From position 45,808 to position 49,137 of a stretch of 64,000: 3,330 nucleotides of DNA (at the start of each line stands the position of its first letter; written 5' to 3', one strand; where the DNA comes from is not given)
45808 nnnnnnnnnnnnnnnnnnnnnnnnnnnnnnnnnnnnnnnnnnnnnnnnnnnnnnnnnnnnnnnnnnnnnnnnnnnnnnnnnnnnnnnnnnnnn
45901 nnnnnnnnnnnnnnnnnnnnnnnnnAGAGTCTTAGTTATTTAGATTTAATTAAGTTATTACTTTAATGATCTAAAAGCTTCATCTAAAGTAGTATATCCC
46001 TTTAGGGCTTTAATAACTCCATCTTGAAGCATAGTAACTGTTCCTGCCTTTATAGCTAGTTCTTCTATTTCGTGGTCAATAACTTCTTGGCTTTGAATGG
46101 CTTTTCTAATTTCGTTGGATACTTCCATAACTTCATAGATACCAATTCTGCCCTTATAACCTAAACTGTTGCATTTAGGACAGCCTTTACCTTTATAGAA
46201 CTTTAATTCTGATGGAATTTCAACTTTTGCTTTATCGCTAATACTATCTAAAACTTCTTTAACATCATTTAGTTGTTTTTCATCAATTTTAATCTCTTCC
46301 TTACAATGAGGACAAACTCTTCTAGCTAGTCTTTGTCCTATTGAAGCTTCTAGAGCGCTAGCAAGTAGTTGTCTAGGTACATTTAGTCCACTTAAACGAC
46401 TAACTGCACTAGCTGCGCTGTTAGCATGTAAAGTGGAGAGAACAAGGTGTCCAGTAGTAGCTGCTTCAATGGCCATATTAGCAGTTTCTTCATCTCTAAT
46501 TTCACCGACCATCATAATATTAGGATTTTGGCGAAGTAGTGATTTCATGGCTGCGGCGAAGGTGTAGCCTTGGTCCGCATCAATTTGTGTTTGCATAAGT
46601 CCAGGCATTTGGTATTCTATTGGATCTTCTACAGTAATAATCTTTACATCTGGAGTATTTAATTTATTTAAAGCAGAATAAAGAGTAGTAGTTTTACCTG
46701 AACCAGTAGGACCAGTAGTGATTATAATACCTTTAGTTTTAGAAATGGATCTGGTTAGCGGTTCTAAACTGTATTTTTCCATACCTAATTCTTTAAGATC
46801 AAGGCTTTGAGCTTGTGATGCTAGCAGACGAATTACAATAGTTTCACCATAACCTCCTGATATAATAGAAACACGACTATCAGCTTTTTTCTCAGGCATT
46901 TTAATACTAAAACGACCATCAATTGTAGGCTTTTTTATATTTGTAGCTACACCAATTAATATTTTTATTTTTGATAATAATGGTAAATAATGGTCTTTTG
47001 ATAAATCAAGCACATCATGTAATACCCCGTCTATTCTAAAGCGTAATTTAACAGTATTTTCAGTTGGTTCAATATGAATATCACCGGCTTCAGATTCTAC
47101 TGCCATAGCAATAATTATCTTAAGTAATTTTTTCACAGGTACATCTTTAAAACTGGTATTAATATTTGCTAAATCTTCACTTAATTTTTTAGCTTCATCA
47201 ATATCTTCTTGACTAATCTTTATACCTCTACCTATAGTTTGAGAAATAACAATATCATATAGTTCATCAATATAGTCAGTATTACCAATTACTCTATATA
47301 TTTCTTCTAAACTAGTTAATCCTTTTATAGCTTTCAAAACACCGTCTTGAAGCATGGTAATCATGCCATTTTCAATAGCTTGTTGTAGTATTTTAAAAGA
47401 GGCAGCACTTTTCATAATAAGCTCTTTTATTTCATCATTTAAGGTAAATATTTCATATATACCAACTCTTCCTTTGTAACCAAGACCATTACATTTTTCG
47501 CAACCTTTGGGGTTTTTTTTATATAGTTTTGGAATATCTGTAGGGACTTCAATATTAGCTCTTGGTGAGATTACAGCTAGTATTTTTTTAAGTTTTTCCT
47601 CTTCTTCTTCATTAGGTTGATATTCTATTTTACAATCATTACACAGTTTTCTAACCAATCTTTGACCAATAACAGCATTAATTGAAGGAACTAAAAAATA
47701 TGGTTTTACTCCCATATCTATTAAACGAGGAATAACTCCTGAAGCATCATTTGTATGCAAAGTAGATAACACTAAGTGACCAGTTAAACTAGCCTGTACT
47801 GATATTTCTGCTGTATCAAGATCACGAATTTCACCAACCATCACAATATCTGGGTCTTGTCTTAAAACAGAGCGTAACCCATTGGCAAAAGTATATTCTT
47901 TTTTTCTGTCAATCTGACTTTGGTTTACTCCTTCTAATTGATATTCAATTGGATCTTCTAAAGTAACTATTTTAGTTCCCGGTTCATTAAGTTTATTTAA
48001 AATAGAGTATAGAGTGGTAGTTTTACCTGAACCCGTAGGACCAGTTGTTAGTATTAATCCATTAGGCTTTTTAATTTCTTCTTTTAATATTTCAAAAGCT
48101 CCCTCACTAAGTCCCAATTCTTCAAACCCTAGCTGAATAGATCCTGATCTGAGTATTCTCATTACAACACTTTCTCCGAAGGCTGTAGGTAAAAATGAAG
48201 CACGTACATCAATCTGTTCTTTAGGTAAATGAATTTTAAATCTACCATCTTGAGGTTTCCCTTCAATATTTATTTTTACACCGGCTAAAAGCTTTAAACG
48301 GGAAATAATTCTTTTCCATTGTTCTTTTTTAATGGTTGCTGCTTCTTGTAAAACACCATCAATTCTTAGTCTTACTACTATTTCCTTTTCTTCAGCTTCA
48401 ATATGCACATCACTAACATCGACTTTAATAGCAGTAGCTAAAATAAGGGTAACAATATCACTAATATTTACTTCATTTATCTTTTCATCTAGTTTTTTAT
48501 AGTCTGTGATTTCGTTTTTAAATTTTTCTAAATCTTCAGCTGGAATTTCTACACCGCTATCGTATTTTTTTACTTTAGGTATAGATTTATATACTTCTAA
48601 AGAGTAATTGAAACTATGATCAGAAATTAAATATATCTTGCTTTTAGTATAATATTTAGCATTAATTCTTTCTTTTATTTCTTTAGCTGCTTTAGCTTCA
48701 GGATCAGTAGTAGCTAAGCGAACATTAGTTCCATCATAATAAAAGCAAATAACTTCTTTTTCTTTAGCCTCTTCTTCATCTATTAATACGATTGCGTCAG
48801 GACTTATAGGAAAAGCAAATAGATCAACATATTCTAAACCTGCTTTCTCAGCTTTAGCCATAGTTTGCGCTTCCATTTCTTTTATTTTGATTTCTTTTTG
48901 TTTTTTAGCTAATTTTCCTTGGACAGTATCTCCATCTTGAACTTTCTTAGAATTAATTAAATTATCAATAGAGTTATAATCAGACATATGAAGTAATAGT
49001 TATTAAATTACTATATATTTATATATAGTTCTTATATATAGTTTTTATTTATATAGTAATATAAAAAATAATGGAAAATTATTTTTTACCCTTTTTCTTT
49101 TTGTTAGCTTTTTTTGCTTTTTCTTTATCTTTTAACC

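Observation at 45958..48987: Tandem-duplicated PilB/GspE secretion ATPase: two complete motor modules in one 1009-aa chain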

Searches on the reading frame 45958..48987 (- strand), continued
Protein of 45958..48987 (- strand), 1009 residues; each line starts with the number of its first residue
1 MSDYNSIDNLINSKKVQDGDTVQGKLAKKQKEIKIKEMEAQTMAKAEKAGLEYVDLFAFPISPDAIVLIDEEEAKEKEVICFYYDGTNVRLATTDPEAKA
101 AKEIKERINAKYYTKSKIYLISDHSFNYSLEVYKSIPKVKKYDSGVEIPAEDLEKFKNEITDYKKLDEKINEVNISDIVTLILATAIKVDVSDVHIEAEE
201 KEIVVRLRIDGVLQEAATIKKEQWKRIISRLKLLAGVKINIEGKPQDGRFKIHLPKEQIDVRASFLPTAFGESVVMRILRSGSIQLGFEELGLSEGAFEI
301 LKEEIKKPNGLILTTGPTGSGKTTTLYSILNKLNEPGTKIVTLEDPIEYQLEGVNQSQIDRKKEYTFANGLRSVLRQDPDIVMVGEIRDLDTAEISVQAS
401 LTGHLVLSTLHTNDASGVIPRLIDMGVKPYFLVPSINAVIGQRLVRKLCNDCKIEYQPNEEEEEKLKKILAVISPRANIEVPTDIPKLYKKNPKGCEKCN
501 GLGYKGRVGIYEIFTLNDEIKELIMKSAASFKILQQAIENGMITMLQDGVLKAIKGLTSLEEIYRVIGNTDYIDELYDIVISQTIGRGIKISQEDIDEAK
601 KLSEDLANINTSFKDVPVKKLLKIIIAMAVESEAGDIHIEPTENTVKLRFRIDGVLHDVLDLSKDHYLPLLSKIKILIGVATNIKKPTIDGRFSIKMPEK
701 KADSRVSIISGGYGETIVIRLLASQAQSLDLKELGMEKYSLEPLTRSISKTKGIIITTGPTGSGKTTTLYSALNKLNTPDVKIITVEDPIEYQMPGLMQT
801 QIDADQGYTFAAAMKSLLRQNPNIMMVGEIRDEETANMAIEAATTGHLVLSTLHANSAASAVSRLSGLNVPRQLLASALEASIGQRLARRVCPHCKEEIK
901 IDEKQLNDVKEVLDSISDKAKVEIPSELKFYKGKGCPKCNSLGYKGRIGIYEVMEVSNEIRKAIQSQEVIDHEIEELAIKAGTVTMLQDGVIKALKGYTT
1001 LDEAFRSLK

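Call 68: search_protein_families(library=pfam, proteins=[P0137, P0128, P0130, P0216, P0134, P0148], max_evalue=0.001)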
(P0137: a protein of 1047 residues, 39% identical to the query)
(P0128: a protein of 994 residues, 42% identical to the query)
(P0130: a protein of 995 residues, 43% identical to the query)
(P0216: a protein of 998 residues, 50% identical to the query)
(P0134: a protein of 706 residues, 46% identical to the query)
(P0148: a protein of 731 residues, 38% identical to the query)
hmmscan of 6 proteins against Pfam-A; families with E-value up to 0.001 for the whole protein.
P0137 (1047 aa): 14 families
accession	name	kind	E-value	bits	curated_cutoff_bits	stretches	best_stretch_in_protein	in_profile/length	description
PF00437.27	T2SSE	-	3.3e-236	783.3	24.9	2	661-1042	6-370/370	Type II/IV secretion system protein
PF00482.28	T2SSF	-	5.4e-22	78.5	25.2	2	118-203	2-88/125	Type II secretion system (T2SS), protein F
PF13401.12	AAA_22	-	3.1e-06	28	27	0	798-840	6-48/130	AAA domain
PF25199.1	nSTAND_NTPase5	-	1.3e-05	25.5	34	0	361-389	38-66/145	Novel STAND NTPase 5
PF20720.3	nSTAND3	-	1.6e-05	25.1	27.2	0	363-394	16-48/155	Novel STAND NTPase 3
PF13191.12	AAA_16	-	2e-05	25.6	32.6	0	354-396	10-60/167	AAA ATPase domain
PF13173.12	AAA_14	-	5.1e-05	23.7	27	0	799-837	4-43/129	AAA domain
PF02492.25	cobW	-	7e-05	22.9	20.7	0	800-824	3-27/180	CobW/HypB/UreG, nucleotide-binding domain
PF13555.12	AAA_29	-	0.00015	21.9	27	0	362-381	20-39/61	P-loop containing region of AAA domain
PF13604.12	AAA_30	-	0.00018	21.7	27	0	787-828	8-49/191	AAA domain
PF01637.24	ATPase_2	-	0.00021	21.6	33.2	0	796-823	19-46/225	ATPase domain predominantly from Archaea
PF00005.33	ABC_tran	-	0.00022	22.3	25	0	800-832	14-45/137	ABC transporter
PF13476.12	AAA_23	-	0.00024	22.2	27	0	798-816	20-38/201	AAA domain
PF05729.18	NACHT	-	0.00062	20.1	26.7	0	799-821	2-24/167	NACHT domain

P0128 (994 aa): 16 families
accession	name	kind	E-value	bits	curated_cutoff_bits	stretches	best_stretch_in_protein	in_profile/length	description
PF00437.27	T2SSE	-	9.5e-222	735.7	24.9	2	158-547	9-369/370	Type II/IV secretion system protein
PF25199.1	nSTAND_NTPase5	-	3e-09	37.3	34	1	280-339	24-85/145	Novel STAND NTPase 5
PF13401.12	AAA_22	-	1.1e-07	32.6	27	0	295-333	4-42/130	AAA domain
PF20720.3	nSTAND3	-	4.5e-06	26.9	27.2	0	296-335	17-56/155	Novel STAND NTPase 3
PF00004.35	AAA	-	1.3e-05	26.1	21.2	0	731-760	2-28/131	ATPase family associated with various cellular activities (AAA)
PF13604.12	AAA_30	-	1.5e-05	25.3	27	0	718-759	9-50/191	AAA domain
PF04851.21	ResIII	-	2.6e-05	24.6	22.5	0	717-753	13-49/164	Type III restriction enzyme, res subunit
PF02492.25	cobW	-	6.9e-05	22.9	20.7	0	300-329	4-34/180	CobW/HypB/UreG, nucleotide-binding domain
PF13173.12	AAA_14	-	7.4e-05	23.2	27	0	299-340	5-47/129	AAA domain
PF13555.12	AAA_29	-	7.8e-05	22.8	27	0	726-747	21-42/61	P-loop containing region of AAA domain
PF05157.20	MshEN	-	8.2e-05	23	23.1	1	29-111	2-83/90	MshEN domain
PF00270.35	DEAD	-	0.00015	22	26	0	299-328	17-49/167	DEAD/DEAH box helicase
PF12775.13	AAA_7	-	0.00032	20.7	25.8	0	299-330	36-67/181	P-loop containing dynein motor region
PF13191.12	AAA_16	-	0.00036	21.5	32.6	0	291-326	18-54/167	AAA ATPase domain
PF06414.18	Zeta_toxin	-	0.00039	20.4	22.3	0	730-758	19-46/199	Zeta toxin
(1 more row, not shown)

P0130 (995 aa): 17 families
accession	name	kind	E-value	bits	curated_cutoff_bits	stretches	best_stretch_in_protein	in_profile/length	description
PF00437.27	T2SSE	-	3.8e-220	730.4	24.9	2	596-974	12-370/370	Type II/IV secretion system protein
PF25199.1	nSTAND_NTPase5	-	8.5e-08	32.6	34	0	723-768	38-84/145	Novel STAND NTPase 5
PF13173.12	AAA_14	-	2e-07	31.5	27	0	728-812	4-81/129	AAA domain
PF13401.12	AAA_22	-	3.9e-07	30.9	27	0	726-759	5-38/130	AAA domain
PF20720.3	nSTAND3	-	2.6e-06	27.7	27.2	0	297-334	17-54/155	Novel STAND NTPase 3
PF13191.12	AAA_16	-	4.3e-06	27.8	32.6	0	292-363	18-85/167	AAA ATPase domain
PF02399.21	Herpes_ori_bp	-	1.3e-05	24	20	0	727-758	50-82/820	Origin of replication binding protein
PF02492.25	cobW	-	1.6e-05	25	20.7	0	729-759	3-34/180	CobW/HypB/UreG, nucleotide-binding domain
PF13604.12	AAA_30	-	2.1e-05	24.8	27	0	723-759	15-51/191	AAA domain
PF00005.33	ABC_tran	-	6.7e-05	24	25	0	730-805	15-79/137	ABC transporter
PF12775.13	AAA_7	-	8.7e-05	22.6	25.8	0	722-759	29-66/181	P-loop containing dynein motor region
PF13555.12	AAA_29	-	0.00011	22.2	27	0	725-743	21-39/61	P-loop containing region of AAA domain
PF03215.21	Rad17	-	0.00013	22.4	23.8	0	281-327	31-74/186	Rad17 P-loop domain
PF01580.24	FtsK_SpoIIIE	-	0.00015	21.8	24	0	717-748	31-61/221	FtsK/SpoIIIE family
PF10412.15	TrwB_AAD_bind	-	0.00064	19.2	20.5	0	727-758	16-47/387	Type IV secretion-system coupling protein DNA-binding domain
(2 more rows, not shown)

P0216 (998 aa): 2 families
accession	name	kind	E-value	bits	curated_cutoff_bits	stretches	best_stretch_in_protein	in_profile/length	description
PF00437.27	T2SSE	-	3.1e-126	421.4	24.9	1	602-994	5-370/370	Type II/IV secretion system protein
PF05157.20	MshEN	-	1e-17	64.3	23.1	2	72-156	2-83/90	MshEN domain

P0134 (706 aa): 7 families
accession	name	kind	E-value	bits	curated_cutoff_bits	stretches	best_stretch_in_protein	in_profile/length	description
PF00437.27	T2SSE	-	6.6e-131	436.8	24.9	1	233-615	4-370/370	Type II/IV secretion system protein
PF05157.20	MshEN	-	1.2e-19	70.5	23.1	1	111-196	1-87/90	MshEN domain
PF13191.12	AAA_16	-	0.00013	22.9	32.6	1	367-439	20-81/167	AAA ATPase domain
PF13401.12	AAA_22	-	0.00014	22.6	27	1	369-409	3-43/130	AAA domain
PF20720.3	nSTAND3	-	0.00017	21.7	27.2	1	357-410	4-56/155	Novel STAND NTPase 3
PF13555.12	AAA_29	-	0.00077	19.6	27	0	369-392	20-43/61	P-loop containing region of AAA domain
PF25199.1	nSTAND_NTPase5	-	0.00097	19.4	34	0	365-408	35-79/145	Novel STAND NTPase 5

P0148 (731 aa): 8 families
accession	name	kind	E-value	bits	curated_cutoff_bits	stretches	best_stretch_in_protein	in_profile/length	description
PF00437.27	T2SSE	-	1.2e-128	429.4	24.9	1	351-727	6-370/370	Type II/IV secretion system protein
PF05157.20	MshEN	-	1.1e-17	64.2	23.1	1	232-317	1-87/90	MshEN domain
PF25199.1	nSTAND_NTPase5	-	7.4e-06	26.3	34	1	485-531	39-86/145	Novel STAND NTPase 5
PF13401.12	AAA_22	-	2.7e-05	24.9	27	1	486-541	4-58/130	AAA domain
PF13191.12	AAA_16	-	5.8e-05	24.1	32.6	1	480-535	13-64/167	AAA ATPase domain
PF03266.21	NTPase_1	-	0.00027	21.3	23.9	0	490-518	2-30/168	NTPase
PF20720.3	nSTAND3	-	0.00056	20.1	27.2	0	486-526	16-56/155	Novel STAND NTPase 3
PF13555.12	AAA_29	-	0.00063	19.9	27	0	486-506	21-41/61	P-loop containing region of AAA domain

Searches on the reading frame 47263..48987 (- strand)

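Call 29: search_protein_families(library=ncbifam, proteins=[window:47263-48987:-], max_evalue=0.00001)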
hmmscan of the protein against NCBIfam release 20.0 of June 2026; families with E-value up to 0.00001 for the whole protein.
window:47263-48987:- (575 aa): 16 families
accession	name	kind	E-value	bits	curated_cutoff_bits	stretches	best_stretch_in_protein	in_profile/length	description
TIGR02538.1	type_IV_pilB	equivalog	4.9e-150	500.8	675.65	1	35-566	38-561/564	type IV-A pilus assembly ATPase PilB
TIGR02533.1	type_II_gspE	equivalog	7.2e-149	496.5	630.25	1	74-566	9-485/486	type II secretion system ATPase GspE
NF053534.1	T4PilAsmATPsTfpB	equivalog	4.7e-124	414.9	850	1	26-567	53-582/584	type IV pilus assembly ATPase TfpB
NF007755.0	PRK10436.1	equivalog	2.9e-121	405.4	617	1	149-570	59-462/465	type II secretion system protein GspE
NF041000.1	ATPase_ComGA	equivalog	1.7e-74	250.2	300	1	182-446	3-266/267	competence type IV pilus ATPase ComGA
TIGR01420.1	pilT_fam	subfamily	1.1e-52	179.4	319.1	1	182-447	5-270/343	PilT/PilU family type 4a pilus ATPase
TIGR02525.1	plasmid_TraJ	equivalog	1.2e-28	100.1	368.3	1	273-425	119-272/372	plasmid transfer ATPase TraJ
TIGR02524.1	dot_icm_DotB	equivalog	2.6e-21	76.3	463.3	1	303-423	128-257/358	Dot/Icm type IV secretion system ATPase DotB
NF058587.1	archaellum_moto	equivalog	3.8e-17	62.2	550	1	312-442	278-414/527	archaellum flagellar ATPase motor FlaI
TIGR02782.1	TrbB_P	equivalog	9.6e-17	61.2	304.55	1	293-423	121-253/303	P-type conjugative transfer ATPase TrbB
TIGR03819.1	heli_sec_ATPase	hypoth_equivalog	9.1e-13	48.1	373.15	1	190-426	63-301/340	TadA family conjugal transfer-associated ATPase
NF010469.0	PRK13894.1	subfamily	1.2e-12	47.9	508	1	299-423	140-265/320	conjugal transfer ATPase TrbB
NF010407.0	PRK13833.1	subfamily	4.4e-12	46.1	499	1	299-425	135-262/323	conjugal transfer protein TrbB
TIGR02788.1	VirB11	equivalog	1.3e-11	44.1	249.95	1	301-425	137-265/308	P-type DNA transfer ATPase VirB11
NF053672.1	bindosome_BasE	exception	7.4e-11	41.5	1000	1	313-423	274-389/512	bindosome assembly system ATPase subunit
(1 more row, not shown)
